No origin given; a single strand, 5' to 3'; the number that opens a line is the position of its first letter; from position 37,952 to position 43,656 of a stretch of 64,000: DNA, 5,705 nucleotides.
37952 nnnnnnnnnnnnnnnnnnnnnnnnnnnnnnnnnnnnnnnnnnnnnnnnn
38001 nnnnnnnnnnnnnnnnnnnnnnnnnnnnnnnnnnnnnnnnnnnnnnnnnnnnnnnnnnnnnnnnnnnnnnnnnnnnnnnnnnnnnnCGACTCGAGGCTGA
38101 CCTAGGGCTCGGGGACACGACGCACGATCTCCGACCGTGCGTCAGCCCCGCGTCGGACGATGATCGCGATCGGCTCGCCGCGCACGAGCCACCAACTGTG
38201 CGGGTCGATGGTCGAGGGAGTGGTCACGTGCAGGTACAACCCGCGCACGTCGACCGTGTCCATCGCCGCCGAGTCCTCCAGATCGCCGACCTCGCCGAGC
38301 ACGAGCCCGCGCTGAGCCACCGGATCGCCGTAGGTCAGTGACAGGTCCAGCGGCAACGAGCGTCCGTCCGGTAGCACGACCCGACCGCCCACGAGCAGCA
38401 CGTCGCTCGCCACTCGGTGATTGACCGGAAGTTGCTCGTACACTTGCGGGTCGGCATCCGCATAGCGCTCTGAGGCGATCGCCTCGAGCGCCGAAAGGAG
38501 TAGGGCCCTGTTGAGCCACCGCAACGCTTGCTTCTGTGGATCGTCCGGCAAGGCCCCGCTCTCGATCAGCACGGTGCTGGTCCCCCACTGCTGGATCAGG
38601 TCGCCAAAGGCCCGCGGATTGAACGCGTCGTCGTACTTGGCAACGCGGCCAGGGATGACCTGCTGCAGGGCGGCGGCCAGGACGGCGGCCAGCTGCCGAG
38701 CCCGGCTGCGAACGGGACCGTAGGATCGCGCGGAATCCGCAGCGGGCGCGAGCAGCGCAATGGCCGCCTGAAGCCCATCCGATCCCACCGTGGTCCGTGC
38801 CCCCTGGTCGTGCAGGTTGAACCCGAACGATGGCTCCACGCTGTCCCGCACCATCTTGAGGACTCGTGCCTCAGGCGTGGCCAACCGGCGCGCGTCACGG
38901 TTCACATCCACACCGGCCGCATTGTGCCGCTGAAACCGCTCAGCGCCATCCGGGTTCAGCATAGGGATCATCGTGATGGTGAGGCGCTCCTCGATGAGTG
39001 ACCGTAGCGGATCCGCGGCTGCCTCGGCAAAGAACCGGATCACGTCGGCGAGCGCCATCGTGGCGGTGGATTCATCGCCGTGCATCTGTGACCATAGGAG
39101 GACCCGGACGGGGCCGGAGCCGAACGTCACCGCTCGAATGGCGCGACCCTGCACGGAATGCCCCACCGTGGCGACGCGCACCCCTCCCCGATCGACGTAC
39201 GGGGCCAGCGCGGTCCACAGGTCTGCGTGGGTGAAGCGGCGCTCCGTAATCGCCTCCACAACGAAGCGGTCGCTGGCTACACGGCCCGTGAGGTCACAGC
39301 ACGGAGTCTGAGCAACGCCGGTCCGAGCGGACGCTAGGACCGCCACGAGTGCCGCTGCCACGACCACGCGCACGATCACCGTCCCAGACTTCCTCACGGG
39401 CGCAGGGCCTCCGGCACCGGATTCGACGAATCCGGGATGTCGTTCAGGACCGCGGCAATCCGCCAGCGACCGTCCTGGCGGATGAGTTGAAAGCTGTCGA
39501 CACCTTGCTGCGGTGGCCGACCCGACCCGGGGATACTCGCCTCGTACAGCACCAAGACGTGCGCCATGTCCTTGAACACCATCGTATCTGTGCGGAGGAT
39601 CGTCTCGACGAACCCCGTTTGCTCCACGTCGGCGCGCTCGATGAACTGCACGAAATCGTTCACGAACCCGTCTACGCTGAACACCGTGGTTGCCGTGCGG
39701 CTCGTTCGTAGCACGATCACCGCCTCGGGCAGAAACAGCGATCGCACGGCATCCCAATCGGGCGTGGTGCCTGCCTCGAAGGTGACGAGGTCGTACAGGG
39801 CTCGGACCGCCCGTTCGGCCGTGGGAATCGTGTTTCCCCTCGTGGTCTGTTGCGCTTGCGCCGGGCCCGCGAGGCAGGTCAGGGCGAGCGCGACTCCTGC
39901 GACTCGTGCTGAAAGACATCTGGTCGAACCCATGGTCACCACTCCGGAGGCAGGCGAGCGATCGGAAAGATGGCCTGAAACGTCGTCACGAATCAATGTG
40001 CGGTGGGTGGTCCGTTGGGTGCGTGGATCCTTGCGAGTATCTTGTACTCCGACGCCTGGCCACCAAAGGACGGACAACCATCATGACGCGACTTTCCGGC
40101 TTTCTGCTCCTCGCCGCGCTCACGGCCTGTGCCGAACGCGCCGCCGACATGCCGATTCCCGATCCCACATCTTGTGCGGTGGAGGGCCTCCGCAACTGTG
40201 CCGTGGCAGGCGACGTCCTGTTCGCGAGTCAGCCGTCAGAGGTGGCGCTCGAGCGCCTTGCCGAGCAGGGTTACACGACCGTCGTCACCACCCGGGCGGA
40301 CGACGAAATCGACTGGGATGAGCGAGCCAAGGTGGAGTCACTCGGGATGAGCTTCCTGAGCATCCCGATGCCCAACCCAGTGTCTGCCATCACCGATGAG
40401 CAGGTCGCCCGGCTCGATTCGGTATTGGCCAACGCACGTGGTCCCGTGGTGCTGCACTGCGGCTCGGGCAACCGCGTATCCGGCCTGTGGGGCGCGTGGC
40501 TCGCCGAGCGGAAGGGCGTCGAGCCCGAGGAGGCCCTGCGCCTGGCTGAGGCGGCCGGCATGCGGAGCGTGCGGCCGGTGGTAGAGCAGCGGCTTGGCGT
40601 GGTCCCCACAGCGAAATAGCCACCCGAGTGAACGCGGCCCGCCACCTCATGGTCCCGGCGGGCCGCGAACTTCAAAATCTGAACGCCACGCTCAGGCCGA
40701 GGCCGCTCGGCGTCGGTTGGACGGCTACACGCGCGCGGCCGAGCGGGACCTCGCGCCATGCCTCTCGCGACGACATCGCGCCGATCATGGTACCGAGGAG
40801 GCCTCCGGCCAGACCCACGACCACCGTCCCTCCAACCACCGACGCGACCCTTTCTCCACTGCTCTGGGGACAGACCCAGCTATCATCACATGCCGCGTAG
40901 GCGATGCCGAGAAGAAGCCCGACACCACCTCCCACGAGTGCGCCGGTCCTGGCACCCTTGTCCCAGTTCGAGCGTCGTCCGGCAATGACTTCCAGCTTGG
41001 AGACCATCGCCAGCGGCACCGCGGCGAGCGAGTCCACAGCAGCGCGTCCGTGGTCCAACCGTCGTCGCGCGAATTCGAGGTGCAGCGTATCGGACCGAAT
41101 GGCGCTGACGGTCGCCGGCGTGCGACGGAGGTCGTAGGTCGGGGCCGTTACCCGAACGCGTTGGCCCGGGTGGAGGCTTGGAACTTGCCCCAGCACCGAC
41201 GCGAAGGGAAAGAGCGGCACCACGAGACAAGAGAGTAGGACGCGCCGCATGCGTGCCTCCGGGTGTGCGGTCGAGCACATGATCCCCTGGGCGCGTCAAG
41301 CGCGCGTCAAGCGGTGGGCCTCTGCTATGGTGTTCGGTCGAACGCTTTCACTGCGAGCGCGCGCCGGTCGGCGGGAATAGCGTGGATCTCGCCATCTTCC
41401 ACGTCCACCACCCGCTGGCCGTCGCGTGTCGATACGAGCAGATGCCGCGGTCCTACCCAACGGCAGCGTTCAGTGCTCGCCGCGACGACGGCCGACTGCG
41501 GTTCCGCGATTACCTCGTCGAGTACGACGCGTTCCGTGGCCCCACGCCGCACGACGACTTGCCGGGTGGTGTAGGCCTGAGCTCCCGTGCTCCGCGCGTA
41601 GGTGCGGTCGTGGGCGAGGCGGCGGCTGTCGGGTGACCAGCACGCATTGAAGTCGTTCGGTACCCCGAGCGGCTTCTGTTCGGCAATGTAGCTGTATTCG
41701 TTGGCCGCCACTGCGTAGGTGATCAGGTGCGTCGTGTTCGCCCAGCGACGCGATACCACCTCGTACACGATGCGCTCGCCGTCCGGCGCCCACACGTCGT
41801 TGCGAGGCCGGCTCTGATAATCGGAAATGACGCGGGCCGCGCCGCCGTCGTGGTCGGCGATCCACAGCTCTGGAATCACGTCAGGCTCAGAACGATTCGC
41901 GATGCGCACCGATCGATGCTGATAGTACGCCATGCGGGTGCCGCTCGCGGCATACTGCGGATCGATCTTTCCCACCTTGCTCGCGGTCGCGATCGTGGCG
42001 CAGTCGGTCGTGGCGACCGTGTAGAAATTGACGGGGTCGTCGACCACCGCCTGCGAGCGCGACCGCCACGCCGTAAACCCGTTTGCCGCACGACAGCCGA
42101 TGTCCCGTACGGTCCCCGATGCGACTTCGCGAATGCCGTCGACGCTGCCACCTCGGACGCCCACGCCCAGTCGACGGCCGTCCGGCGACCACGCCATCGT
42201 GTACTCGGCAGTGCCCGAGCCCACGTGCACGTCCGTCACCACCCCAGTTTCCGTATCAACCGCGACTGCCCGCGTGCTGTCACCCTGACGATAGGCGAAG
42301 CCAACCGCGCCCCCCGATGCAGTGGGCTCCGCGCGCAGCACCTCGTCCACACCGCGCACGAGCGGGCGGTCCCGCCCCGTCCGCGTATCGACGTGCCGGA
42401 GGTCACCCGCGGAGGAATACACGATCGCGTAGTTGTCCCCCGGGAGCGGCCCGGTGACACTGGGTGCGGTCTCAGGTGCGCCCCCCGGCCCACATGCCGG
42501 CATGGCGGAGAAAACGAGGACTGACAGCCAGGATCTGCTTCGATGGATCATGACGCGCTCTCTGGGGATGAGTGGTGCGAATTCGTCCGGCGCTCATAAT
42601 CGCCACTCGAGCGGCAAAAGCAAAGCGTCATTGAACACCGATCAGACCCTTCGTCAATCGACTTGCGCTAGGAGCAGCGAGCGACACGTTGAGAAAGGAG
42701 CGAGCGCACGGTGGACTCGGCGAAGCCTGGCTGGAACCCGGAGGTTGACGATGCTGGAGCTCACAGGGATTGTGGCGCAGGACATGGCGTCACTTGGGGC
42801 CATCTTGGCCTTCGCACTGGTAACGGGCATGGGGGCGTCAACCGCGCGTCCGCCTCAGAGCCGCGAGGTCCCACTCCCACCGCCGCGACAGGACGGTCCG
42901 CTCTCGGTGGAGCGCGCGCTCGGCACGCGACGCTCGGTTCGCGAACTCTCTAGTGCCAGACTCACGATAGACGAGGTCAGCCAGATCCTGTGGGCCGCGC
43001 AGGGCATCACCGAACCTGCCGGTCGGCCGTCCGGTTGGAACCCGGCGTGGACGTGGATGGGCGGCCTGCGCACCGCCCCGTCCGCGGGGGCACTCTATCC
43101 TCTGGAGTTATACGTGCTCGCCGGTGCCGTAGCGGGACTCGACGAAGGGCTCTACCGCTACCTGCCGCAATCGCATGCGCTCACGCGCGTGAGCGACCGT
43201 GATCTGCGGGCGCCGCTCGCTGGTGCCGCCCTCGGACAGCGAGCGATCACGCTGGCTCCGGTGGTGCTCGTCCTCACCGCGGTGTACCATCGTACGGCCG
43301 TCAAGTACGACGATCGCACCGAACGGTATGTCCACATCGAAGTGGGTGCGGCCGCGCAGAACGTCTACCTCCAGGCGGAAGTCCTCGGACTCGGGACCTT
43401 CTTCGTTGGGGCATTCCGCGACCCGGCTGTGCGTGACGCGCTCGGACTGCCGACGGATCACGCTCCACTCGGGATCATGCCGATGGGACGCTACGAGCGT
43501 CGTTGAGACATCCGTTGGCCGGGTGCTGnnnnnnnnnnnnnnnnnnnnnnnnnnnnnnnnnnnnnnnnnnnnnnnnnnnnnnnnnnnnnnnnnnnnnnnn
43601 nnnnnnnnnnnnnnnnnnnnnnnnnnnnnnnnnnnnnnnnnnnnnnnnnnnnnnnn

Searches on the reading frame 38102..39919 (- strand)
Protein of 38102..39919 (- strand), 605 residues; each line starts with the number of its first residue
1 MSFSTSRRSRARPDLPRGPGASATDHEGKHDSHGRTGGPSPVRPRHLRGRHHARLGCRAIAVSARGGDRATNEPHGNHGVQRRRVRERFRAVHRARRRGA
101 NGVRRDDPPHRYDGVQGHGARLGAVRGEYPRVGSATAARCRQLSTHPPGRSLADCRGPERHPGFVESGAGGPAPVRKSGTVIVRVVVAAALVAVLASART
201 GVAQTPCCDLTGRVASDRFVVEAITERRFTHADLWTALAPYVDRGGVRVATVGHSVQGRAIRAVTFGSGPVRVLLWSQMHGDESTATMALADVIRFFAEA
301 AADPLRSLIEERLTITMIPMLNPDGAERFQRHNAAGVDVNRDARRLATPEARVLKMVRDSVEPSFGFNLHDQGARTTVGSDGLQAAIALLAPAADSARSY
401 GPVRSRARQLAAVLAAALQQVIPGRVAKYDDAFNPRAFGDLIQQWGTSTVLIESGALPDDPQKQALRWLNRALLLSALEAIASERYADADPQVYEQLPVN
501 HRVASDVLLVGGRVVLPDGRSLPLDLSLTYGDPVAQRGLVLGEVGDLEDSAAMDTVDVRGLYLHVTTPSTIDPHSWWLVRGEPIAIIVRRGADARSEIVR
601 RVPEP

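Call 38: search_protein_families(library=pfam, proteins=[window:38102-39919:-], max_evalue=0.0001)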
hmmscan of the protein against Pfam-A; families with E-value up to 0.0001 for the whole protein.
window:38102-39919:- (605 aa): 1 family
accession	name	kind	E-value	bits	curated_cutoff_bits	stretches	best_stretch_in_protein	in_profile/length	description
PF00246.29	Peptidase_M14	-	2e-12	47.8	21.6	1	247-342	16-132/286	Zinc carboxypeptidase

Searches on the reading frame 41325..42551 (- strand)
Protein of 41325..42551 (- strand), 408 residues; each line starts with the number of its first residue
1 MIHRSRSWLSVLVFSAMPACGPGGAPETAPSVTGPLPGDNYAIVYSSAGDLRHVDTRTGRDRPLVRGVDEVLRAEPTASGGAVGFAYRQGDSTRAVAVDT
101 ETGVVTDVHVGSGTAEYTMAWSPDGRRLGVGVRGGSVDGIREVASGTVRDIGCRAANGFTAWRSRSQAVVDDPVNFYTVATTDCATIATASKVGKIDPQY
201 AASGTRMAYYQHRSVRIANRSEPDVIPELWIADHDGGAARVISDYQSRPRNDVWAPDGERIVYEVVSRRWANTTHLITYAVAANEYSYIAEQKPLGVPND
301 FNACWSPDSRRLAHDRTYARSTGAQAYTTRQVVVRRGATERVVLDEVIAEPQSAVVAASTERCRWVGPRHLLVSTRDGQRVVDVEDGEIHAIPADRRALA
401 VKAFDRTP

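Call 38: search_protein_families(library=pfam, proteins=[window:41325-42551:-], max_evalue=0.0001)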
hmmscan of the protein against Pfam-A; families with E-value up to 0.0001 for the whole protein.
window:41325-42551:- (408 aa): 1 family
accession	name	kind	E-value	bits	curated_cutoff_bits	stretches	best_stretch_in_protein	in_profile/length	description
PF07676.18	PD40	-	1.5e-05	25.2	20.9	0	116-128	11-23/38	WD40-like Beta Propeller Repeat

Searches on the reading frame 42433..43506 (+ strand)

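Call 81: search_protein_families(library=ncbifam, proteins=[window:42433-43506:+], max_evalue=1e-10)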
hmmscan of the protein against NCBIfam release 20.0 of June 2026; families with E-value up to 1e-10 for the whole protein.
window:42433-43506:+ (357 aa): 2 families
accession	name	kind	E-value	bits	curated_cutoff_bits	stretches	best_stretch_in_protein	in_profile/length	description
TIGR03605.1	antibiot_sagB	domain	1.3e-37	128.9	78.4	1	178-352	1-172/173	SagB family peptide dehydrogenase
TIGR04511.1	SagB_rel_DH_2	exception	1.4e-24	86.9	240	1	145-351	163-366/380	putative peptide maturation dehydrogenase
